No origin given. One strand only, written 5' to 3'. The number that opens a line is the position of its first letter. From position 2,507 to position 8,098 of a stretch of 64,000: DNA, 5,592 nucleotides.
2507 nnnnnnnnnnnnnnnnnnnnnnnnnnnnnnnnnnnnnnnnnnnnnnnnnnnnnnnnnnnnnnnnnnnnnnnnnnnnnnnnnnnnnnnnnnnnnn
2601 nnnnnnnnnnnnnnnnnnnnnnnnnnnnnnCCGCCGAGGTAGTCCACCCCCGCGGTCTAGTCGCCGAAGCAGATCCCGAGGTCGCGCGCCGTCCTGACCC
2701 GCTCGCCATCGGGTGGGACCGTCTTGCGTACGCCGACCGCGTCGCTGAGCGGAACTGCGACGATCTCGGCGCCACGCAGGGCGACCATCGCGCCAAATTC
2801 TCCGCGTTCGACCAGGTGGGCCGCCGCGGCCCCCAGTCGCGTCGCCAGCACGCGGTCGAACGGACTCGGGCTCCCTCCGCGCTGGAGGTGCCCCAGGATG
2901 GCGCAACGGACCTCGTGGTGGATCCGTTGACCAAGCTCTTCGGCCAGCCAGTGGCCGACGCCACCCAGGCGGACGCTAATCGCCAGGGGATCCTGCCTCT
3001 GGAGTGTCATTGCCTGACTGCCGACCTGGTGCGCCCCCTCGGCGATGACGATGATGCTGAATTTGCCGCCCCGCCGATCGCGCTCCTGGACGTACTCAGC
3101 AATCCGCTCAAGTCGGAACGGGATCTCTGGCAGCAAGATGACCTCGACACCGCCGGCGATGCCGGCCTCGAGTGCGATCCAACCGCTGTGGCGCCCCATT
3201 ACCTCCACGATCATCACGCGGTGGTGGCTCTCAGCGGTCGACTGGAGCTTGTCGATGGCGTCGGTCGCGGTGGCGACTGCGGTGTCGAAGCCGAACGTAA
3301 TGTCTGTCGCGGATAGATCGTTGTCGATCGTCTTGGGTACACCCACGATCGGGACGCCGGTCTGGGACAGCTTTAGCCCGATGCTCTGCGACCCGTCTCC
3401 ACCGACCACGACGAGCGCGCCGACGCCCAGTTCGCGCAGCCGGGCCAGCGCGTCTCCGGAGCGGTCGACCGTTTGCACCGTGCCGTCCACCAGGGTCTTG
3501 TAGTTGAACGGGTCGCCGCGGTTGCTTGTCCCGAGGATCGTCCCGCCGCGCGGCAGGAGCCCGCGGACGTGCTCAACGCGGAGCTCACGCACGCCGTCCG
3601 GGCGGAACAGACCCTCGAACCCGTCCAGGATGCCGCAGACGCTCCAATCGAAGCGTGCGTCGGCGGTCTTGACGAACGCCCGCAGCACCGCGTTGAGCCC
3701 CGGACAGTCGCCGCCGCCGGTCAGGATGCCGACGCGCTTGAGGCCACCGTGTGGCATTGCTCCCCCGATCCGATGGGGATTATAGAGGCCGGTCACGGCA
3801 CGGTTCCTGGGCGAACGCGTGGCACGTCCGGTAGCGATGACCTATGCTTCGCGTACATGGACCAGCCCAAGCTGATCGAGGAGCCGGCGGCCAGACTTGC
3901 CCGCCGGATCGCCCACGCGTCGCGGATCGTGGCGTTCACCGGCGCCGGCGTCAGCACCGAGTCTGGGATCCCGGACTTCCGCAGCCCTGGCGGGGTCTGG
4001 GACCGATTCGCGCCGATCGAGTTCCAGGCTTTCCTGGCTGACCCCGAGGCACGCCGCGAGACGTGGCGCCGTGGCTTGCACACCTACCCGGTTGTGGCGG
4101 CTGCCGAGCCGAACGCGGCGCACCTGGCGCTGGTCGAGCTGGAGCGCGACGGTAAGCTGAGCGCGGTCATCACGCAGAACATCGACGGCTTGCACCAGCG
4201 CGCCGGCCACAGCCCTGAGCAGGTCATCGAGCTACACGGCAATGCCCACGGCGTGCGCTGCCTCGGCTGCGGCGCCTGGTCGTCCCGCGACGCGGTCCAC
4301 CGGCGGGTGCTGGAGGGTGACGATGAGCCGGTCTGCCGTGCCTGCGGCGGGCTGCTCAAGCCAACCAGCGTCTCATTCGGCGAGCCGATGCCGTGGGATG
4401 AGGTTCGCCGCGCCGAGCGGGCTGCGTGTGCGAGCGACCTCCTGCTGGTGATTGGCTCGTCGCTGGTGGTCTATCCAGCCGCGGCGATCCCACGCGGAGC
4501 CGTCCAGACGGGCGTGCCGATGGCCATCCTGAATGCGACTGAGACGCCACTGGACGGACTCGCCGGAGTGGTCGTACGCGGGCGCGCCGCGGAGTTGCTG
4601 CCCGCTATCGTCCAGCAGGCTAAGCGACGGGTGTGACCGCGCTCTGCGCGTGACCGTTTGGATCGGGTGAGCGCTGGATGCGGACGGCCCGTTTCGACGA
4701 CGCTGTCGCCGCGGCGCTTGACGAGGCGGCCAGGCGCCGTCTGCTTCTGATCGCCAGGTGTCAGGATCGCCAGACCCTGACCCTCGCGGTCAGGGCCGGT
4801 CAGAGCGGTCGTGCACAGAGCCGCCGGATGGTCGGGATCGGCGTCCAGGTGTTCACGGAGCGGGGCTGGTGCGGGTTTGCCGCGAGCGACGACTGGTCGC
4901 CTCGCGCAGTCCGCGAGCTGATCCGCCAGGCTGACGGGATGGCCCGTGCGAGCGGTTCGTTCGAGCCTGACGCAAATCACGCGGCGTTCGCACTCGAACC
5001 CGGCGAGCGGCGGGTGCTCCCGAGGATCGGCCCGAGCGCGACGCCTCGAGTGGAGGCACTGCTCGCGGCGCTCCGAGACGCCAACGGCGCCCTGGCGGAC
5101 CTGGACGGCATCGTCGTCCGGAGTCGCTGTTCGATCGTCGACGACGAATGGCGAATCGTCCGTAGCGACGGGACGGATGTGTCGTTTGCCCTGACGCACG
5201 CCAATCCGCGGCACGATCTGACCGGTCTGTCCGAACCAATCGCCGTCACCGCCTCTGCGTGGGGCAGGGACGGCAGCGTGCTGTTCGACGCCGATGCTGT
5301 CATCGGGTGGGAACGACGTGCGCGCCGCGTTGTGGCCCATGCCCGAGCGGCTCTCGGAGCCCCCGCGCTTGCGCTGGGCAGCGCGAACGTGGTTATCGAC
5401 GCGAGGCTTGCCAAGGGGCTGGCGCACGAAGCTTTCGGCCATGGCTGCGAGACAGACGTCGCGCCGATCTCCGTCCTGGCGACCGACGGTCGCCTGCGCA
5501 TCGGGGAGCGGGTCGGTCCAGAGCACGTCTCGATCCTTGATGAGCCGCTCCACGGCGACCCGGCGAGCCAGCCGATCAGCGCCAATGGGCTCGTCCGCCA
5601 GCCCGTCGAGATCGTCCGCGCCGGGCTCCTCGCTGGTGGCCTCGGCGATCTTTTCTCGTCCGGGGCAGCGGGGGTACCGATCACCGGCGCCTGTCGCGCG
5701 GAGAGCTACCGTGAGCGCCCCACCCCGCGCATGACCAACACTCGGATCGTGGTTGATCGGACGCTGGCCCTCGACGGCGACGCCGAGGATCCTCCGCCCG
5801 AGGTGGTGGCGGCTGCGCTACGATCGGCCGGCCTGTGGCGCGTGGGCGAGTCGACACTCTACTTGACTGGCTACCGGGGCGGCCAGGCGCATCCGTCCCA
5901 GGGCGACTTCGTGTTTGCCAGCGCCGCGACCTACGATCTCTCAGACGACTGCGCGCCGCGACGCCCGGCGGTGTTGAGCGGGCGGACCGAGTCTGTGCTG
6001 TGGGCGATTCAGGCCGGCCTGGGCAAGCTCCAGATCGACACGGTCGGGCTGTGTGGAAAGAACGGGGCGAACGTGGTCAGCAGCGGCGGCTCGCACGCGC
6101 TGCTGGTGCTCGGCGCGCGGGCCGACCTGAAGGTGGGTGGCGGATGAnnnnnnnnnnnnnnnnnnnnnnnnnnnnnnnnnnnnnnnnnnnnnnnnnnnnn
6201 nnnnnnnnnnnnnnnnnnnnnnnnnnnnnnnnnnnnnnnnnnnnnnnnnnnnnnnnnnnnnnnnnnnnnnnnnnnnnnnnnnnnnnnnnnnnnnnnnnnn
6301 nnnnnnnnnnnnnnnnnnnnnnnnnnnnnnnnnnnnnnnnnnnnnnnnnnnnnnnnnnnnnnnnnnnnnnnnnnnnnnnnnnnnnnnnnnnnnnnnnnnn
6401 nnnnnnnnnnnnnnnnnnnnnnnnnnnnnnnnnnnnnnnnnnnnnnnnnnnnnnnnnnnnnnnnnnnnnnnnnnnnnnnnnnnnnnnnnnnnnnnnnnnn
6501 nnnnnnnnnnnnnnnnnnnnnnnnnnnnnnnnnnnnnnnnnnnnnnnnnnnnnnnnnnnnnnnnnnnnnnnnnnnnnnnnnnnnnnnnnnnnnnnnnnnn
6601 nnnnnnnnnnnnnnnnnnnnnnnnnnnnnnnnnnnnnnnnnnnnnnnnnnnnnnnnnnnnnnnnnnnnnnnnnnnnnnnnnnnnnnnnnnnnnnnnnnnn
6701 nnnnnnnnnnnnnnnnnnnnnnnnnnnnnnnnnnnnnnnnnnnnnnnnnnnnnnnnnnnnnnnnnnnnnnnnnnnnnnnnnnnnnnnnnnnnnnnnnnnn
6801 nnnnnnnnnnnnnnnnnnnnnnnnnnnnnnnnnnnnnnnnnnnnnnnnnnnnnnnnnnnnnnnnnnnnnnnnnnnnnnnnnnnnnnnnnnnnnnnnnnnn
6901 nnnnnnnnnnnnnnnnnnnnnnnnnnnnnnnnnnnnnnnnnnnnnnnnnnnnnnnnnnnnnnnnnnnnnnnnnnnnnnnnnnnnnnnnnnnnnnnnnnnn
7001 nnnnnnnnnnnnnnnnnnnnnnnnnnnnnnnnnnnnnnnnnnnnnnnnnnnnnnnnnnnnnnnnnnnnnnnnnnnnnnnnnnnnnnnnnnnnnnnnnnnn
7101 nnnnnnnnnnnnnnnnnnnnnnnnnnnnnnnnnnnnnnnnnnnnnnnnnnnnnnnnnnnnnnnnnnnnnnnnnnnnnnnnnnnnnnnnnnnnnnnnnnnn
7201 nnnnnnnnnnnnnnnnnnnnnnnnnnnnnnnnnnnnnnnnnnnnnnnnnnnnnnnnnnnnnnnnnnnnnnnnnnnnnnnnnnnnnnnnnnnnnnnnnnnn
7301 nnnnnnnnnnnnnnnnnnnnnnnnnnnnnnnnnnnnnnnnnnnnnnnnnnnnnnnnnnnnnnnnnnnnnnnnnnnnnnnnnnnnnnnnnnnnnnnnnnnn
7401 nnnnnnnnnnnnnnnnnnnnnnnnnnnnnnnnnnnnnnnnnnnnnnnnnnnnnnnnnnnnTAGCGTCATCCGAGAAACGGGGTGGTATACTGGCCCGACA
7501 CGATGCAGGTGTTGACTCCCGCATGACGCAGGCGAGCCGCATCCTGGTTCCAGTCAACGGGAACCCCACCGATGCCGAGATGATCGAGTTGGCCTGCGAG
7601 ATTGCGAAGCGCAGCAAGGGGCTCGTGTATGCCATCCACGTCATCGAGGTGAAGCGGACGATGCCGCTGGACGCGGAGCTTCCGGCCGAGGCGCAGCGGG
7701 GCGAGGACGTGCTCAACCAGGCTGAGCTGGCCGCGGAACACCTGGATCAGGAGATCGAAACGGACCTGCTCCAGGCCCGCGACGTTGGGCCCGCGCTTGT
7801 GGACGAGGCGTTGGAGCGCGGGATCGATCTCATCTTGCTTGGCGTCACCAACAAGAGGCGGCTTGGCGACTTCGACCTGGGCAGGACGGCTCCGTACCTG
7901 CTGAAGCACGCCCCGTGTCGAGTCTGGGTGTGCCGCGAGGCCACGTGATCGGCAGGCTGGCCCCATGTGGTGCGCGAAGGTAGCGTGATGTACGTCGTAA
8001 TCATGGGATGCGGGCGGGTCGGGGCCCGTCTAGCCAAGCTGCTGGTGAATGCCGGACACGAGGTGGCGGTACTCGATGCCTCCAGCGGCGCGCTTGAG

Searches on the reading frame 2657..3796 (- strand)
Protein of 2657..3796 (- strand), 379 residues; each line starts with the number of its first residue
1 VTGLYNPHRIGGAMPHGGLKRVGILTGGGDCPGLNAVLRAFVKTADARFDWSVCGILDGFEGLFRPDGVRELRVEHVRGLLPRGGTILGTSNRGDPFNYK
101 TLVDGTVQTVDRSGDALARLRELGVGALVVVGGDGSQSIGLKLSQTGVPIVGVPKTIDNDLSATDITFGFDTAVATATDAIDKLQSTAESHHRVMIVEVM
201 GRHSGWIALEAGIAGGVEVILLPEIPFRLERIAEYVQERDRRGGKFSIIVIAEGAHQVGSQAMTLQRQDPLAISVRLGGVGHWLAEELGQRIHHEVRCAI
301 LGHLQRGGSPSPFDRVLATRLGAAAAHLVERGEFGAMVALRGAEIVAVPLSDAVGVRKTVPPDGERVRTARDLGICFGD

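Call 47: search_protein_families(library=pfam, proteins=[window:2657-3796:-], max_evalue=0.00001)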
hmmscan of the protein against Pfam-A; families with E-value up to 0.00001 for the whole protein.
window:2657-3796:- (379 aa): 1 family
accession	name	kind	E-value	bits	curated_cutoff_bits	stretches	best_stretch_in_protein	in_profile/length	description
PF00365.25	PFK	-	7.5e-101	337.6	30.9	1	21-328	1-276/277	Phosphofructokinase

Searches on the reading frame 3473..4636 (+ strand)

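Call 47: search_protein_families(library=pfam, proteins=[window:3473-4636:+], max_evalue=0.00001)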
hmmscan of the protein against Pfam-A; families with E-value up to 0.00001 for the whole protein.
window:3473-4636:+ (387 aa): 1 family
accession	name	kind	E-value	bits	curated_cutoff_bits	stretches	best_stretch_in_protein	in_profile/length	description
PF02146.23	SIR2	-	1.5e-44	152.5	24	1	157-335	1-180/180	Sir2 family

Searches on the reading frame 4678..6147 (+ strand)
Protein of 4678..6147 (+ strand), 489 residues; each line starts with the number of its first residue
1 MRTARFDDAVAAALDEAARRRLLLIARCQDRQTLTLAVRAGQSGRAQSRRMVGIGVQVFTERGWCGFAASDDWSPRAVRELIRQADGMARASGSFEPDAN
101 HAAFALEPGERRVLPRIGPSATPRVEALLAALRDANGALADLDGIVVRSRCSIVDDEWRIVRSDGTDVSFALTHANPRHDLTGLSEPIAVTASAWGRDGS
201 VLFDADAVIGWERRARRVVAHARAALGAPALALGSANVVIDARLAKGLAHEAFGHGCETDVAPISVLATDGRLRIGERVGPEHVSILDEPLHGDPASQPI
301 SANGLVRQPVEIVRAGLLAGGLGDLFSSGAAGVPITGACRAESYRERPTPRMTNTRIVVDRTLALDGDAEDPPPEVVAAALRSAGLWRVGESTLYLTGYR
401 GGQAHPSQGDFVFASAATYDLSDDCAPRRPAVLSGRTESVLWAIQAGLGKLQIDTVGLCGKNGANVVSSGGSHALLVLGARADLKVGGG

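Call 47: search_protein_families(library=pfam, proteins=[window:4678-6147:+], max_evalue=0.00001)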
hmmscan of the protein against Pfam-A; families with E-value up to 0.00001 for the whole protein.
window:4678-6147:+ (489 aa): 1 family
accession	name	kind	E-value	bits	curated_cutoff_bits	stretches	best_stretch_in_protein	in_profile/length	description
PF19289.4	PmbA_TldD_3rd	-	1.3e-20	73.9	22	1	234-419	2-166/220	PmbA/TldA metallopeptidase C-terminal domain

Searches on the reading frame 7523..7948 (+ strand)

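Call 47: search_protein_families(library=pfam, proteins=[window:7523-7948:+], max_evalue=0.00001)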
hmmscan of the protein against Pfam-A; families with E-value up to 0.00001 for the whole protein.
window:7523-7948:+ (141 aa): 1 family
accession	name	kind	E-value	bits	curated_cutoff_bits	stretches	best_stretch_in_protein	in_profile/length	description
PF00582.32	Usp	-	2.7e-21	77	24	1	6-138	4-141/141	Universal stress protein family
